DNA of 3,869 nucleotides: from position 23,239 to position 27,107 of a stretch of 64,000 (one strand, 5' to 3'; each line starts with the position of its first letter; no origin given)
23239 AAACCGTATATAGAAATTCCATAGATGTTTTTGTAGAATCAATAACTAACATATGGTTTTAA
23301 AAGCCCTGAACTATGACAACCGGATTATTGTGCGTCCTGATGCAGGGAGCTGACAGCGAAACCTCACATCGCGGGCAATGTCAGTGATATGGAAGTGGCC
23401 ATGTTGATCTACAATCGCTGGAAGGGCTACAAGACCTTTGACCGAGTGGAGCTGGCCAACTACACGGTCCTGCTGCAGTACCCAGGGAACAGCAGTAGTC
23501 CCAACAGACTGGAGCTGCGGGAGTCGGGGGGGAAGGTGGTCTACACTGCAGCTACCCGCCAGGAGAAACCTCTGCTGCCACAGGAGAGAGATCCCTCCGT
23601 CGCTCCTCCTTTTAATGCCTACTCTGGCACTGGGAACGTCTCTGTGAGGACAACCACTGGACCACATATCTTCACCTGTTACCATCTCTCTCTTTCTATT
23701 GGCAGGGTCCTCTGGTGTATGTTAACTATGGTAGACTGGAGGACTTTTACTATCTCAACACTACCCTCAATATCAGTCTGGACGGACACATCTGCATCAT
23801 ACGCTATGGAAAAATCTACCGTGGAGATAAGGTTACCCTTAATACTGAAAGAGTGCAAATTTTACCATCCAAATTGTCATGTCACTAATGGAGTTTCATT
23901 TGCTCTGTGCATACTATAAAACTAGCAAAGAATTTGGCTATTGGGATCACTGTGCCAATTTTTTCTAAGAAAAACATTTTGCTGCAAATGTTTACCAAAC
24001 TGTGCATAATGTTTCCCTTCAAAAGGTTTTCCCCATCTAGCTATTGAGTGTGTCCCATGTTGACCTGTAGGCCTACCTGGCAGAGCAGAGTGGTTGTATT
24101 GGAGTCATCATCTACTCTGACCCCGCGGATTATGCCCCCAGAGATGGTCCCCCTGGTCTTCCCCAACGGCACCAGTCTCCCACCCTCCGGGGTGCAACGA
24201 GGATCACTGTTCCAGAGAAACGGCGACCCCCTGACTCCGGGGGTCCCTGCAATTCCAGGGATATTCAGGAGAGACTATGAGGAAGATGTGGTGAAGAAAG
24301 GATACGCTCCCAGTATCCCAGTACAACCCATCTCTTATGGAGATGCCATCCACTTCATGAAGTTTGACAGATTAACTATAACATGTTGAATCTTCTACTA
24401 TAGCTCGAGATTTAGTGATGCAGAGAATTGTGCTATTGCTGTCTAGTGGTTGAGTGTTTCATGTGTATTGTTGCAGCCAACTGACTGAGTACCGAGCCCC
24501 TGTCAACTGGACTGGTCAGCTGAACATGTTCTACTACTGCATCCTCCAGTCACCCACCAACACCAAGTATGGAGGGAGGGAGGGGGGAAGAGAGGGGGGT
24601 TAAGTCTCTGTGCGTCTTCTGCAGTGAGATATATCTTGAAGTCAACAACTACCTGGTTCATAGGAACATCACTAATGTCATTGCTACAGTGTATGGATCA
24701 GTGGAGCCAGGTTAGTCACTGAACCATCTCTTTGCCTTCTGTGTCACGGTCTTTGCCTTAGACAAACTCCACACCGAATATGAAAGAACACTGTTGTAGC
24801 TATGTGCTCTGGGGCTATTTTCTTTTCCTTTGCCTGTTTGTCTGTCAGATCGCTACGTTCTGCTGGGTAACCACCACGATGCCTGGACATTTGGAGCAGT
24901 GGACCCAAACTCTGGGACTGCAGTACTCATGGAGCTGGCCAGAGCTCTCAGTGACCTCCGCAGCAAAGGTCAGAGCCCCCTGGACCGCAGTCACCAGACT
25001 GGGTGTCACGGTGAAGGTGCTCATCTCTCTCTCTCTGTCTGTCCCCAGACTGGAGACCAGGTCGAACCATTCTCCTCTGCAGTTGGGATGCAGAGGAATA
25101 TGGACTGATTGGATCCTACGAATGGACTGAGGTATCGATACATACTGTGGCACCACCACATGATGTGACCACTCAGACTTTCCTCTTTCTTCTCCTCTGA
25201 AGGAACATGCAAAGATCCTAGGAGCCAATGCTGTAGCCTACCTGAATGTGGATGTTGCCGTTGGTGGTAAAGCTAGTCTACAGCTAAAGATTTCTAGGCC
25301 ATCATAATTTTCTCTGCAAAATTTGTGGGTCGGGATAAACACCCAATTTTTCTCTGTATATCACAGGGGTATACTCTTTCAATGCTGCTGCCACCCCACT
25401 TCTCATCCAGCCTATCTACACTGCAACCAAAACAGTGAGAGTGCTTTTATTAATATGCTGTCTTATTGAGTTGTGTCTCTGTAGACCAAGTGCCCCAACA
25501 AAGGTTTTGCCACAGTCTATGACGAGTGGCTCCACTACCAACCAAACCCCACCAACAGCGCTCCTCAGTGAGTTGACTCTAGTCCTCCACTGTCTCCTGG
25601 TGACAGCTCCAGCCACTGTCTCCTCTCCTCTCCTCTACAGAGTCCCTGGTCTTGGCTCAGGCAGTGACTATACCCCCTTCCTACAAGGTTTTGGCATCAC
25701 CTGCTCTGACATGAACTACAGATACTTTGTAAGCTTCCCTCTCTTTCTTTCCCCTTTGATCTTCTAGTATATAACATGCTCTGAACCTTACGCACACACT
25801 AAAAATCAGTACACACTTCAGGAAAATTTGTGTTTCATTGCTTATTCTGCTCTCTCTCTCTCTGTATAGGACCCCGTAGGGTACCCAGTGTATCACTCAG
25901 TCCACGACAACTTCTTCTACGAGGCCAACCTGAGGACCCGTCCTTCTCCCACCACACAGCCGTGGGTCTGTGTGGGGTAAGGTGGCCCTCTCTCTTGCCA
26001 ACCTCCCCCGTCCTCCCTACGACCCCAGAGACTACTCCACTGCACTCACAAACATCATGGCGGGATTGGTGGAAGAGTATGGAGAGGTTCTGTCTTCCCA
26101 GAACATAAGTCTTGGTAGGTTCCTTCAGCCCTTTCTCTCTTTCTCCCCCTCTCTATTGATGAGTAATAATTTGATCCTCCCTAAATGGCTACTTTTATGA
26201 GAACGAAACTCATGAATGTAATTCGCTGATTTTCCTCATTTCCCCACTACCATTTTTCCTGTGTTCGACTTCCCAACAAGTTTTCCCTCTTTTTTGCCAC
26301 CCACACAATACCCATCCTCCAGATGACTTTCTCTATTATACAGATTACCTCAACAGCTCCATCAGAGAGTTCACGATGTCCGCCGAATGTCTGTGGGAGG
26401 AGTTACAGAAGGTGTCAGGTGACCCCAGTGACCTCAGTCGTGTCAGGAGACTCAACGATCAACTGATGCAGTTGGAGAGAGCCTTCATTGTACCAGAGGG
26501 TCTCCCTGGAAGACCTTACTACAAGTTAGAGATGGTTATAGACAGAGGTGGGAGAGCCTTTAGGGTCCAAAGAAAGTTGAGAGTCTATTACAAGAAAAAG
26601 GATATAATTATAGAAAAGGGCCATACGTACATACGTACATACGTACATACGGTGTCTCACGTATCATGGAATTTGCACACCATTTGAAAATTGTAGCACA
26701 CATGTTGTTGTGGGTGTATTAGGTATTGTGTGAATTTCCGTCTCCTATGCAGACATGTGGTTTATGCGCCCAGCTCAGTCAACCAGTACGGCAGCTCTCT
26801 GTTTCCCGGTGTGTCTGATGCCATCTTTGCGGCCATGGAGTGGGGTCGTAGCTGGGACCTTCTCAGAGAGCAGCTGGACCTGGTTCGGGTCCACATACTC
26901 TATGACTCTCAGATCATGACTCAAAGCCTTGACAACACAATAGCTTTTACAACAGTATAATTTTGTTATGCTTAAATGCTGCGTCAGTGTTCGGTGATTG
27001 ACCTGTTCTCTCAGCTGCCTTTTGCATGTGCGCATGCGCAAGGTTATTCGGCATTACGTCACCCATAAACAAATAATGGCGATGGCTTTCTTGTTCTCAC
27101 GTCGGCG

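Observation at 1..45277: Palindrome of at least 45 kb duplicating six or more housekeeping genes around an asymmetric centre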

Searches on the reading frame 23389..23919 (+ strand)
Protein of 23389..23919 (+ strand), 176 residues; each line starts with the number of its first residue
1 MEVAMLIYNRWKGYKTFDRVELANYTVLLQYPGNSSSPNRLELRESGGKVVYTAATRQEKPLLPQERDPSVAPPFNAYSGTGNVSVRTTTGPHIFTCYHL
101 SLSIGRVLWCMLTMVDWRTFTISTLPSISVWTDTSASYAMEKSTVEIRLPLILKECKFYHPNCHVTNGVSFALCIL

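Call 11: search_protein_families(library=pfam, proteins=[window:23389-23919:+], max_evalue=0.01)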
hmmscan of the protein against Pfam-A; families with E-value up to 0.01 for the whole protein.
window:23389-23919:+ (176 aa): 0 families

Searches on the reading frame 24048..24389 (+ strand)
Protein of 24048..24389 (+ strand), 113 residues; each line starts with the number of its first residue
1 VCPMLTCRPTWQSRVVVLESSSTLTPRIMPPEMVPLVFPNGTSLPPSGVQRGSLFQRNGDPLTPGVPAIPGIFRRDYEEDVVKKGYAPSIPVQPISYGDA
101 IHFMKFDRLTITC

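Call 63: search_protein_families(library=pfam, proteins=[window:24048-24389:+], max_evalue=0.01)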
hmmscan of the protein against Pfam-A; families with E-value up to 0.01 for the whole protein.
window:24048-24389:+ (113 aa): 0 families

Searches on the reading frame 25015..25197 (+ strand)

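Call 63: search_protein_families(library=pfam, proteins=[window:25015-25197:+], max_evalue=0.01)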
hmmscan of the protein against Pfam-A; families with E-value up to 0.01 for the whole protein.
window:25015-25197:+ (61 aa): 1 family
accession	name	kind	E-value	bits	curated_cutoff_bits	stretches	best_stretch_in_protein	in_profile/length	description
PF04389.22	Peptidase_M28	-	0.002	18.3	21.3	1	12-41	51-79/193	Peptidase family M28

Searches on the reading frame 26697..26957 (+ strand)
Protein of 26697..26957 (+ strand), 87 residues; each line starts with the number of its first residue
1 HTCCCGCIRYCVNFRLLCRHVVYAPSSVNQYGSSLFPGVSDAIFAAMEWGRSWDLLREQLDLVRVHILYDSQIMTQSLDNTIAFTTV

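Call 63: search_protein_families(library=pfam, proteins=[window:26697-26957:+], max_evalue=0.01)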
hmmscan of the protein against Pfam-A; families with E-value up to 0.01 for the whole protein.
window:26697-26957:+ (87 aa): 1 family
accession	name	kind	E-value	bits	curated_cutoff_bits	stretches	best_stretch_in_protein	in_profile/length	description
PF04253.20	TFR_dimer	-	2.2e-10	41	27.1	1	15-67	66-113/121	Transferrin receptor-like dimerisation domain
